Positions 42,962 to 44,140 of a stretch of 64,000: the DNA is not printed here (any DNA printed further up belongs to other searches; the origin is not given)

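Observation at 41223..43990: Three tandem, translationally coupled amidohydrolase_2 paralogs that all lack the N-terminal HxH metal motif, coupled to an Mcr-like racemase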

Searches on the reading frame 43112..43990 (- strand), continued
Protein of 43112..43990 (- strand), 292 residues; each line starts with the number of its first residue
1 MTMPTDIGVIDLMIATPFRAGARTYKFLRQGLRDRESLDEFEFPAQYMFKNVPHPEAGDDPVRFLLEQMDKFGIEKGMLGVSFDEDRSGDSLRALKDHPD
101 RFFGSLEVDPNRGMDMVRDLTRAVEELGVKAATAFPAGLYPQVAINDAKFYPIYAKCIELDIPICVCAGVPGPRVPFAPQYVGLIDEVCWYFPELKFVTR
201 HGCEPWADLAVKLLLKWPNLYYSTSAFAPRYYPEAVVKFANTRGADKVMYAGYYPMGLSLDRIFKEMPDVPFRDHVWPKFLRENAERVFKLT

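Call 37: find_encoding_contigs(protein=P0197, flank=9000, max_places=1)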
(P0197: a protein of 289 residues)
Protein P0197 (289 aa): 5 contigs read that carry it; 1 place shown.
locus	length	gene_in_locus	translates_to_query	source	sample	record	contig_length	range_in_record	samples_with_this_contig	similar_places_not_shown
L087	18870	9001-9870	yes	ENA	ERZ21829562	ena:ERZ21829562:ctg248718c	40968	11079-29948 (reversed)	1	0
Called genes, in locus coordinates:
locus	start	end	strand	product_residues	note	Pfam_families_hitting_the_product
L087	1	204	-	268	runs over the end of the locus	PF04909:Amidohydro_2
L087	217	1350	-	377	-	PF02771:Acyl-CoA_dh_N, PF02770:Acyl-CoA_dh_M, PF00441:Acyl-CoA_dh_1, PF22924:ACOX_C_alpha1 (weak), PF08028:Acyl-CoA_dh_2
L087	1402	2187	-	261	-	PF00106:adh_short, PF08659:KR (weak), PF13561:adh_short_C2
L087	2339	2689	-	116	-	PF00106:adh_short, PF13561:adh_short_C2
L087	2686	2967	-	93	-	-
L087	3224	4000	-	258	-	PF00196:GerE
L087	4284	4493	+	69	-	PF01527:HTH_Tnp_1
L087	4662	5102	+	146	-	PF00665:rve, PF24764:rva_4 (weak), PF13683:rve_3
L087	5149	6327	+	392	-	PF02771:Acyl-CoA_dh_N, PF02770:Acyl-CoA_dh_M, PF00441:Acyl-CoA_dh_1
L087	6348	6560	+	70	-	PF04945:YHS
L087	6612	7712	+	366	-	PF02771:Acyl-CoA_dh_N, PF02770:Acyl-CoA_dh_M, PF00441:Acyl-CoA_dh_1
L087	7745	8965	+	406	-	PF02515:CoA_transf_3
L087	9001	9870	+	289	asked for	PF04909:Amidohydro_2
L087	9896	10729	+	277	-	PF00753:Lactamase_B, PF12706:Lactamase_B_2 (weak)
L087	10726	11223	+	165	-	PF01575:MaoC_dehydratas (faint)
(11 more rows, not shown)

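Call 49: find_related_loci(query=P0197, collection=genome_contigs, flank=8000)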
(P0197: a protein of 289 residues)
Query P0197 (289 aa) in genome_contigs; peptide patterns used: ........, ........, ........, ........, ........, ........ (x = any residue, [..] = any of these).
134 stretches matched a pattern; 94 encode a relative of the query (tblastn E <= 1e-3); the best 80 are kept; 80 distinct loci.
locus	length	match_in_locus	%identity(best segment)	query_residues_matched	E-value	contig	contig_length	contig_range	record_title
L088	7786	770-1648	41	6-287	6e-72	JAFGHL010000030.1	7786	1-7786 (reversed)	MAG: Dehalococcoidia bacterium isolate Zod_Metabat.1459 k87_2915385, whole genome shotgun sequence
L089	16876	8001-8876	38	6-287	2e-65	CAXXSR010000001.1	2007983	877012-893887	MAG: Dehalococcoidia bacterium isolate e3f0780b-4b09-4c69-8f5a-dbfb53346339 genome assembly, contig: contig_1, whole gen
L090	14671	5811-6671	38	6-287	5e-62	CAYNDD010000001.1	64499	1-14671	MAG TPA_asm: uncultured Frankiaceae bacterium isolate binchicken_co54_360 genome assembly, contig: NODE_724_length_64499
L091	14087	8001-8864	34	1-287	2e-50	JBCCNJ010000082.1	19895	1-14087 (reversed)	MAG: Pseudomonadota bacterium isolate P01_C01_bin.75 k141_2531505_length_19895_cov_14.6828, whole genome shotgun sequenc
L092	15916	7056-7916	34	1-287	2e-50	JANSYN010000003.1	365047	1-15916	MAG: Gammaproteobacteria bacterium isolate bin.52 k141_678634_length_365047_cov_29.0001, whole genome shotgun sequence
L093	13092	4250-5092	34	8-287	5e-50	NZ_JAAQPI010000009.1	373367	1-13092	Pseudomaricurvus alkylphenolicus strain KCTC 32386 Scaffold9_1, whole genome shotgun sequence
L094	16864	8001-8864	33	1-287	1e-49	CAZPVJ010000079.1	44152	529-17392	MAG TPA_asm: uncultured Alteromonadaceae bacterium isolate SRP182702_co1_249 genome assembly, contig: k141_2219264, whol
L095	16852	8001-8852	34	4-287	3e-49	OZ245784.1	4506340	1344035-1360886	MAG: Halioglobus sp. isolate 6e664e2f-5aea-400d-8426-2e5d5b195c48 genome assembly, chromosome: 1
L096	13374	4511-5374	34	1-287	3e-49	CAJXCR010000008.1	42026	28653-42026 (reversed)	MAG TPA_asm: uncultured Halieaceae bacterium isolate ERR599007_bin.93_MetaBAT_v2.12.1_MAG genome assembly, contig: NODE_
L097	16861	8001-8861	33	1-287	7e-49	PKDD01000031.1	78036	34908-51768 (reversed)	MAG: Haliea sp. isolate Gammapro6 c_000000000057, whole genome shotgun sequence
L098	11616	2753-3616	32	1-287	1e-48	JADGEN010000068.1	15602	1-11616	MAG: Halieaceae bacterium isolate BB37 NODE_68_length_15602_cov_4.569275, whole genome shotgun sequence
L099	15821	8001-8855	34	4-287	1e-48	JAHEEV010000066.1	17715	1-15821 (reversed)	MAG: Halieaceae bacterium isolate Ww294 NODE_6137_length_17715_cov_20.622712, whole genome shotgun sequence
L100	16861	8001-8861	34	1-287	3e-48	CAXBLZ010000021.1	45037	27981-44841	MAG TPA_asm: uncultured Halioglobus sp. isolate ERR2762121_binner23_Refined_36 genome assembly, contig: ERZ3421540.1175,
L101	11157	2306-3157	32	4-287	4e-48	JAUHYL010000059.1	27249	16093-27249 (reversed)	MAG: Gammaproteobacteria bacterium isolate 3_bin.63 NODE_2255_length_27249_cov_1.373498, whole genome shotgun sequence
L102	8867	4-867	33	1-287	8e-48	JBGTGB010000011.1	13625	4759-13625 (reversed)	MAG: Haliea sp. isolate JTS-RE205 k141_10958538, whole genome shotgun sequence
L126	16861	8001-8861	32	1-287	6e-47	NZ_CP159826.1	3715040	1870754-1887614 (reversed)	Halioglobus sp. Uisw_031 chromosome, complete genome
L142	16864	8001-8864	31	1-287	3e-46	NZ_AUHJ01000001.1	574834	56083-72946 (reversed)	Haliea salexigens DSM 19537 G533DRAFT_scaffold00001.1_C, whole genome shotgun sequence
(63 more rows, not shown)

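Call 52: search_protein_families(library=pfam, proteins=[L126:6813-7904:+, L126:8001-8870:+, L126:8880-9653:+, L126:9659-10111:+, L126:5157-5633:+, L126:5677-6246:+, L142:4258-6522:+, L142:6606-7832:+, L142:9714-10163:+, L142:10241-12124:-], max_evalue=0.001)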
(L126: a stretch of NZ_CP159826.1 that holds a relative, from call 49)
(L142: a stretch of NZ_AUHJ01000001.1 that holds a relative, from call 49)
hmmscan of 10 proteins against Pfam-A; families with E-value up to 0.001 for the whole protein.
L126:6813-7904:+ (363 aa): 2 families
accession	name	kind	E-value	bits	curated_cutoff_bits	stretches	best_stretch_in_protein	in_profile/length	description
PF00753.33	Lactamase_B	-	1.1e-24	87.9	22.7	1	35-252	5-196/196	Metallo-beta-lactamase superfamily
PF21221.3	B_lactamase-like_C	-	2.3e-17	62.9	27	1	280-325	1-46/46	Metallo-beta-lactamase-like, C-terminal domain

L126:8001-8870:+ (289 aa): 1 family
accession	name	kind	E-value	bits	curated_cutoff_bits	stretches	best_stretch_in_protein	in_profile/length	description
PF04909.20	Amidohydro_2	-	8.9e-16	58.9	26.4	1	139-287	119-289/289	Amidohydrolase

L126:8880-9653:+ (257 aa): 1 family
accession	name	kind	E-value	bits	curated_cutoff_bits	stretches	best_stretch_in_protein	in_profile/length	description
PF13410.11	GST_C_2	-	9e-06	26.1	24.9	1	153-216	2-60/69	Glutathione S-transferase, C-terminal domain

L126:9659-10111:+ (150 aa): 2 families
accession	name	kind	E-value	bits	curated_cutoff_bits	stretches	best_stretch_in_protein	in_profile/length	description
PF13577.12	SnoaL_4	-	9.4e-28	97.2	24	1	5-134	1-125/126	SnoaL-like domain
PF00866.24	Ring_hydroxyl_B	-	0.00083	19.9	27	0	72-134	73-133/144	Ring hydroxylating beta subunit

L126:5157-5633:+ (158 aa): 1 family
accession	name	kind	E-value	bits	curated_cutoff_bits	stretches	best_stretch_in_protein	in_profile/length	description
PF01613.24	Flavin_Reduct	-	3.7e-39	134.7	27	1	12-157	1-152/153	Flavin reductase like domain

L126:5677-6246:+ (189 aa): 2 families
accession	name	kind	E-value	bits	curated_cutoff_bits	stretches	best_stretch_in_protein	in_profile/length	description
PF14803.11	Zn_ribbon_Nudix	-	1.3e-15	57.4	25.6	1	10-42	1-33/34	Nudix N-terminal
PF00293.34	NUDIX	-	1.3e-14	54.8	21.1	1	46-142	3-111/134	NUDIX domain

L142:4258-6522:+ (754 aa): 2 families
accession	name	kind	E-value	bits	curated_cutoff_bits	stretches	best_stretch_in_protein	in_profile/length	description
PF02738.23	MoCoBD_1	-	1.9e-32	112.8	27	2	350-483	25-161/244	Molybdopterin cofactor-binding domain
PF20256.3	MoCoBD_2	-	4e-30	105.7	27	2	580-706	145-283/283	Molybdopterin cofactor-binding domain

L142:6606-7832:+ (408 aa): 1 family
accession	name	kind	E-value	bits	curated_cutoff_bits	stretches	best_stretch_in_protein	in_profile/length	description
PF00067.27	p450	-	2e-30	106.4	22.8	1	208-377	237-431/462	Cytochrome P450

L142:9714-10163:+ (149 aa): 1 family
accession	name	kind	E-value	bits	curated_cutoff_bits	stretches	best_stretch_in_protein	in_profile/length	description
PF13577.12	SnoaL_4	-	9.1e-28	97.2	24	1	5-133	1-125/126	SnoaL-like domain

L142:10241-12124:- (627 aa): 2 families
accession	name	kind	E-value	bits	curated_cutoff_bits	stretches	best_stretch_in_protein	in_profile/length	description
PF00501.34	AMP-binding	-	1.8e-81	274.3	29.9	1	114-486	6-384/384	AMP-binding enzyme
PF13193.12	AMP-binding_C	-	3.2e-10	41.2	24.5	1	536-610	1-76/76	AMP-binding enzyme C-terminal domain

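Call 63: search_protein_families(library=ncbifam, proteins=[L126:8880-9653:+, L126:6813-7904:+, L126:9659-10111:+], max_evalue=0.01)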
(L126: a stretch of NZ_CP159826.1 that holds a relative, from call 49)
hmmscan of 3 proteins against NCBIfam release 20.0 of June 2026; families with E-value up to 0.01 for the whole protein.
L126:8880-9653:+ (257 aa): 0 families

L126:6813-7904:+ (363 aa): 21 families
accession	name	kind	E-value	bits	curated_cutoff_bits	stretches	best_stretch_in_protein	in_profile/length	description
NF053820.1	MBLfold_Strvi7410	exception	1.3e-25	90.5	525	1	20-329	7-333/343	Strvi_7410 family MBL fold metallo-hydrolase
TIGR03413.1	GSH_gloB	equivalog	7.9e-10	38.5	200.8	2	72-126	40-94/248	hydroxyacylglutathione hydrolase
NF012229.1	bla_class_B_core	domain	1.3e-09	38.3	100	1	38-110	18-85/139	metallo-beta-lactamase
NF033088.2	bla_subclass_B1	equivalog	4.2e-09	36.4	200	1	37-106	32-98/217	subclass B1 metallo-beta-lactamase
TIGR04558.1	SoxH_rel_PQQ_1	hypoth_equivalog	6.3e-08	32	300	1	36-89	34-85/285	quinoprotein relay system zinc metallohydrolase 1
NF007597.0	PRK10241.1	equivalog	1e-05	25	421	1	147-254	70-167/251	hydroxyacylglutathione hydrolase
NF041804.1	MBL_fold_SolJ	exception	1e-05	24.8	350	1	78-140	56-120/224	solanimycin biosynthesis MBL-fold hydrolase SolJ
NF047975.1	blaPYX_B1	exception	1.6e-05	24.4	473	1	14-98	39-123/245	PYX family subclass B1 metallo-beta-lactamase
NF047974.1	blaCOR_B1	exception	3.1e-05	23.3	450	1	15-91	39-115/245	COR family subclass B1 metallo-beta-lactamase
NF012145.1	blaDIM_SIM_IMP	exception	4.7e-05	23.3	288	1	38-107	30-94/209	DIM/SIM/IMP family subclass B1 metallo-beta-lactamase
TIGR04559.1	SoxH_rel_PQQ_2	hypoth_equivalog_domain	0.00029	20.3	280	1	49-89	43-81/283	quinoprotein relay system zinc metallohydrolase 2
NF012100.0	blaVIM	exception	0.00031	20.2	500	0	37-91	70-122/266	VIM family subclass B1 metallo-beta-lactamase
NF012148.0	blaKHM-HMB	exception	0.00032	20.2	450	1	43-107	57-117/238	KHM/HMB family subclass B1 metallo-beta-lactamase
NF033584.1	blaPST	exception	0.00063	19.1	525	0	38-104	54-116/242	PST family subclass B1 metallo-beta-lactamase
NF012147.1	blaIMP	exception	0.0014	17.9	460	1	38-106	54-117/245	IMP family subclass B1 metallo-beta-lactamase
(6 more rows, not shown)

L126:9659-10111:+ (150 aa): 2 families
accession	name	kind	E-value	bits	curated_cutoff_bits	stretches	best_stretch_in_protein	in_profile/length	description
NF042947.1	3PPDioc_HcaF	equivalog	0.0018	18.2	230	0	68-135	88-155/172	3-phenylpropionate/cinnamic acid dioxygenase subunit beta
NF007479.0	PRK10069.1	subfamily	0.002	18.2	145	0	74-134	109-167/185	3-phenylpropionate/cinnamic acid dioxygenase subunit beta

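Call 66: search_dna_similar(query=window:43112-43990:-, collection=plasmids, mode=protein, max_evalue=1e-10, max_rows=25)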
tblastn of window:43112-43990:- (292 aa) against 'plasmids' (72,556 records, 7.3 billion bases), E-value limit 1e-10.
Records with a match: 118; places in all: 119; records where one place covers at least 80% of the query: 26.
Best place of each record, by identity: <60% 118.
By first word of the organism name: Pseudosulfitobacter 43; Sphingobium 12; Streptomyces 7; Rhodococcus 6; Novosphingobium 5; Rhizobium 5; Haloferax 3; Variovorax 2; Caballeronia 2; Natrinema 2; and 28 more.
By predicted mobility (MOB-suite, as given by PLSDB): non-mobilizable 100; mobilizable 12; conjugative 6.
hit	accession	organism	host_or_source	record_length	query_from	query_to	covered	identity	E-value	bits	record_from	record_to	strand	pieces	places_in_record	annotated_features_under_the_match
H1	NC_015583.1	Novosphingobium sp. PP1Y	-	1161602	1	291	100%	54.9%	3e-99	325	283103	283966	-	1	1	none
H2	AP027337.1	Sphingobium sp. TomTYG72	-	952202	1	291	100%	53.9%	6e-99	325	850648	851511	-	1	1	amidohydrolase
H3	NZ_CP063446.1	Novosphingobium sp. ES2-1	mixed culture,activated sludge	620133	1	291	100%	53.8%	8e-100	327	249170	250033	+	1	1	amidohydrolase family protein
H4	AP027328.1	Sphingobium sp. TomTYG64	-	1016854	1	291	100%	53.6%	2e-98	323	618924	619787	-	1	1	amidohydrolase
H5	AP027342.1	Sphingobium sp. TomTYG74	-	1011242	1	291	100%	53.6%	3e-98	322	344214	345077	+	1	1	amidohydrolase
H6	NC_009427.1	Novosphingobium aromaticivorans DSM 12444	-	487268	1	291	100%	53.4%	4e-99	325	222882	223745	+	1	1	amidohydrolase family protein | SDR family NAD(P)-dependent oxidoreductase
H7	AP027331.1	Sphingobium sp. TomTYG65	-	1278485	1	292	100%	53.1%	3e-98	322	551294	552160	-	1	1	amidohydrolase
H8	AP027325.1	Sphingobium sp. TomTYG46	-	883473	1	291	100%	53.2%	4e-98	322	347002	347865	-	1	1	amidohydrolase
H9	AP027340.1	Sphingobium sp. TomTYG73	-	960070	1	291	100%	53.2%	7e-97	318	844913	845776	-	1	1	amidohydrolase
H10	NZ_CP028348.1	Novosphingobium sp. THN1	cell culture,surface water of Lake Taihu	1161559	1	291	100%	53.1%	3e-98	322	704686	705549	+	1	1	record has no annotation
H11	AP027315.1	Sphingobium sp. TomMM15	-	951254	1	291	100%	52.9%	2e-96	317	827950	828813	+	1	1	amidohydrolase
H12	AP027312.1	Sphingobium sp. TomMM7A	-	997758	1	291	100%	52.9%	2e-96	317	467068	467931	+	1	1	amidohydrolase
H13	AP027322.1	Sphingobium sp. TomTYG43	-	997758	1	291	100%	52.9%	2e-96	317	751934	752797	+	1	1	amidohydrolase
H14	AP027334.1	Sphingobium sp. TomTYG71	-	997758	1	291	100%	52.9%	2e-96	317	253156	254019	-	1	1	amidohydrolase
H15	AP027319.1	Sphingobium sp. TomTYG42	-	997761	1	291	100%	52.9%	2e-96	317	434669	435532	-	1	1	amidohydrolase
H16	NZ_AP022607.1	Mycobacterium branderi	-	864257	94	291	68%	44.2%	4e-42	161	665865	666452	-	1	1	amidohydrolase family protein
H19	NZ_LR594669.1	Variovorax sp. SRS16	linuron-contaminated soil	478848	65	292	78%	35.4%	9e-32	131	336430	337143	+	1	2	amidohydrolase family protein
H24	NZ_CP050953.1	Rhodococcus sp. DMU1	cell culture,activated sludge in our lab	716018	49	289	83%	32.6%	2e-32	133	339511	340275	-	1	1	amidohydrolase family protein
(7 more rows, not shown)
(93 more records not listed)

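Call 67: get_annotated_region(hit=H6, flank=12000)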
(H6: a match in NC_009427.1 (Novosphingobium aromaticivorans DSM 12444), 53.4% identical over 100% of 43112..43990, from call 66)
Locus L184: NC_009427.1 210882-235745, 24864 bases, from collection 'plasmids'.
description: Novosphingobium aromaticivorans DSM 12444 plasmid pNL2, complete sequence
organism: Novosphingobium aromaticivorans DSM 12444 (NCBI taxid 279238)
taxonomy: Bacteria; Pseudomonadota; Alphaproteobacteria; Sphingomonadales; Sphingomonadaceae; Novosphingobium; Novosphingobium aromaticivorans; Novosphingobium aromaticivorans DSM 12444
host: -; source: -; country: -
typing (MOB-suite, as given by PLSDB): non-mobilizable; replicon rep_cluster_531,rep_cluster_545
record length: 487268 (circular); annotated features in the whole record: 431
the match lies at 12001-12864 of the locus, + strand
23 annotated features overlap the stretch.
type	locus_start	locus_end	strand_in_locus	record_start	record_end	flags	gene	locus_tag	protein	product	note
CDS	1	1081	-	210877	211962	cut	-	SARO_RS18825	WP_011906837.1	ParB/RepB/Spo0J family partition protein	GO:0007059 - chromosome segregation [Evidence IEA]; GO:0000910 - cytokinesis [Evidence IEA]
CDS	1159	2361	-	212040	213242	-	-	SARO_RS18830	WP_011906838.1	AAA family ATPase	-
CDS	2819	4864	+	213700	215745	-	-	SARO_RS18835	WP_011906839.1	PAS domain-containing methyl-accepting chemotaxis protein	GO:0006935 - chemotaxis [Evidence IEA]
CDS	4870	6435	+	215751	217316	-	-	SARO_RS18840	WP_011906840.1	chemotaxis protein CheW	-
CDS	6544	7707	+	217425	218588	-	-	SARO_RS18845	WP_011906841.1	LLM class flavin-dependent oxidoreductase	-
CDS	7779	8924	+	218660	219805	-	-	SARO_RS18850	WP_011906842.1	helix-turn-helix transcriptional regulator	-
CDS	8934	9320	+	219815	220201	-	-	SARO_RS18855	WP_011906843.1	steroid Delta-isomerase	GO:0008202 - steroid metabolic process [Evidence IEA]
CDS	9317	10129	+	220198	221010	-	-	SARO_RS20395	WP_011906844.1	TIM barrel protein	-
CDS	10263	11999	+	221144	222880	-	-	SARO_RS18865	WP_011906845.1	class I adenylate-forming enzyme family protein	-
CDS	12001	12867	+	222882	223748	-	-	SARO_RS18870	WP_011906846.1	amidohydrolase family protein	-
CDS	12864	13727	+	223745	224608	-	-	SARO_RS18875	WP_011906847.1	SDR family NAD(P)-dependent oxidoreductase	-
CDS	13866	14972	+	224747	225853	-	-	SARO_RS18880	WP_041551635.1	Rieske 2Fe-2S domain-containing protein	-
CDS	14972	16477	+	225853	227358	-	-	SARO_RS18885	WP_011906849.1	amidase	-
CDS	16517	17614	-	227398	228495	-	-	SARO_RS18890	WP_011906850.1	NADH:flavin oxidoreductase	-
CDS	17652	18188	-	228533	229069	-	-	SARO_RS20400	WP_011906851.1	Lrp/AsnC family transcriptional regulator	-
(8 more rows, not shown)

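Call 68: get_annotated_region(hit=H3, flank=10000)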
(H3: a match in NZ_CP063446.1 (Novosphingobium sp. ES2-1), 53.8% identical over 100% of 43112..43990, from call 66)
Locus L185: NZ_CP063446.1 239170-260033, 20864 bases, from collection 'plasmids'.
description: Novosphingobium sp. ES2-1 plasmid p1, complete sequence
organism: Novosphingobium sp. ES2-1 (NCBI taxid 2780074)
taxonomy: Bacteria; Pseudomonadota; Alphaproteobacteria; Sphingomonadales; Sphingomonadaceae; Novosphingobium; Novosphingobium sp. ES2-1
host: -; source: mixed culture,activated sludge; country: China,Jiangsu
typing (MOB-suite, as given by PLSDB): non-mobilizable
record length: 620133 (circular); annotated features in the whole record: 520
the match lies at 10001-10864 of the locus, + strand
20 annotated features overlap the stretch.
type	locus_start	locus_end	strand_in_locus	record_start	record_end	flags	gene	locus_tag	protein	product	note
CDS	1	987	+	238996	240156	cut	-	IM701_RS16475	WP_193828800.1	M20 aminoacylase family protein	-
CDS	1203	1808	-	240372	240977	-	-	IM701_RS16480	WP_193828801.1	TetR/AcrR family transcriptional regulator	GO:0006355 - regulation of DNA-templated transcription [Evidence IEA]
CDS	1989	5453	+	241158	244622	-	-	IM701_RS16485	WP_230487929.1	acyl-[ACP]--phospholipid O-acyltransferase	-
CDS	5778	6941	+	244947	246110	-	-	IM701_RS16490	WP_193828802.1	LLM class flavin-dependent oxidoreductase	-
CDS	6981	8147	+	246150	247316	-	-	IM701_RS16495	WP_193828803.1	helix-turn-helix transcriptional regulator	-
CDS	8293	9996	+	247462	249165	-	-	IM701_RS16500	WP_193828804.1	class I adenylate-forming enzyme family protein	-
CDS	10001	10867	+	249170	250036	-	-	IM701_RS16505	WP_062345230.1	amidohydrolase family protein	-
CDS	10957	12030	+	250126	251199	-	-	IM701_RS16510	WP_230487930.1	Rieske 2Fe-2S domain-containing protein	-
CDS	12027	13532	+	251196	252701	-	-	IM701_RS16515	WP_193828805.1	amidase family protein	-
CDS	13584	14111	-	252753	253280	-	-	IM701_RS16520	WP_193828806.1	Lrp/AsnC family transcriptional regulator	-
CDS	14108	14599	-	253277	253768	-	-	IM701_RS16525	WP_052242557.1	AsnC family transcriptional regulator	-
CDS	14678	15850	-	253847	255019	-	-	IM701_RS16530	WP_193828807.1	acyl-CoA dehydrogenase family protein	-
CDS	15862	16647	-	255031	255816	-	-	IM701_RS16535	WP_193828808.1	SDR family oxidoreductase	-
CDS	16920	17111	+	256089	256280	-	-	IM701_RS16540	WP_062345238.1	hypothetical protein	-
CDS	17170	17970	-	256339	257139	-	-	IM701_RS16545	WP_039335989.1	SDR family oxidoreductase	-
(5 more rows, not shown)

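Call 69: get_annotated_region(hit=H16, flank=9000)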
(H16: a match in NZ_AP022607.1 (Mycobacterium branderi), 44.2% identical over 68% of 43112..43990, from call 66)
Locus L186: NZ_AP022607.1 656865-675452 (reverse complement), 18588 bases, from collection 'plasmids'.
description: Mycobacterium branderi strain JCM 12687 plasmid pJCM12687
organism: Mycobacterium branderi (NCBI taxid 43348)
taxonomy: Bacteria; Actinomycetota; Actinomycetes; Mycobacteriales; Mycobacteriaceae; Mycobacterium; Mycobacterium branderi
host: -; source: -; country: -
typing (MOB-suite, as given by PLSDB): non-mobilizable
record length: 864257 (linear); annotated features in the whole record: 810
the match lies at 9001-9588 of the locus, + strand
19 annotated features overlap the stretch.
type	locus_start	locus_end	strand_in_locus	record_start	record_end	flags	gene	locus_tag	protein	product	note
CDS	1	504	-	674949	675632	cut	-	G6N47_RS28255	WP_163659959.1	TetR/AcrR family transcriptional regulator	GO:0006355 - regulation of DNA-templated transcription [Evidence IEA]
CDS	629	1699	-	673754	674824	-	-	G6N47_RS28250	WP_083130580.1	spirocyclase AveC family protein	-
CDS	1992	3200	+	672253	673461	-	-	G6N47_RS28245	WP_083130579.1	cytochrome P450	-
CDS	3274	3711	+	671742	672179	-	-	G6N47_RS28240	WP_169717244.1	cupin domain-containing protein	-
CDS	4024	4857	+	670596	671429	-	-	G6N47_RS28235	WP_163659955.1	enoyl-CoA hydratase-related protein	-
CDS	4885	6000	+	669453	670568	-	-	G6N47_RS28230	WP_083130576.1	NDMA-dependent alcohol dehydrogenase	-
CDS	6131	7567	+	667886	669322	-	-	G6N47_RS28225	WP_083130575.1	aldehyde dehydrogenase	-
CDS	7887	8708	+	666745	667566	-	-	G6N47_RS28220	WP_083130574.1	enoyl-CoA hydratase-related protein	-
CDS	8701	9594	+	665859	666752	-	-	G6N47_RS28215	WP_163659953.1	amidohydrolase family protein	-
CDS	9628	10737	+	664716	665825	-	-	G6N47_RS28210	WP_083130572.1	zinc-binding dehydrogenase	-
CDS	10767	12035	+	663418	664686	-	-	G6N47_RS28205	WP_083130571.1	amidohydrolase family protein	-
CDS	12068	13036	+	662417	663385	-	-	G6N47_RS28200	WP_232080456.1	SDR family NAD(P)-dependent oxidoreductase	-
CDS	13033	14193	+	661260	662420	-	-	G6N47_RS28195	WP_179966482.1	thiolase domain-containing protein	-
CDS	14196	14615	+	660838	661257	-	-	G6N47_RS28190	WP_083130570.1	Zn-ribbon domain-containing OB-fold protein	-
CDS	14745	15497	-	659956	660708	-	-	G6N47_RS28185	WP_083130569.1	glucose 1-dehydrogenase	-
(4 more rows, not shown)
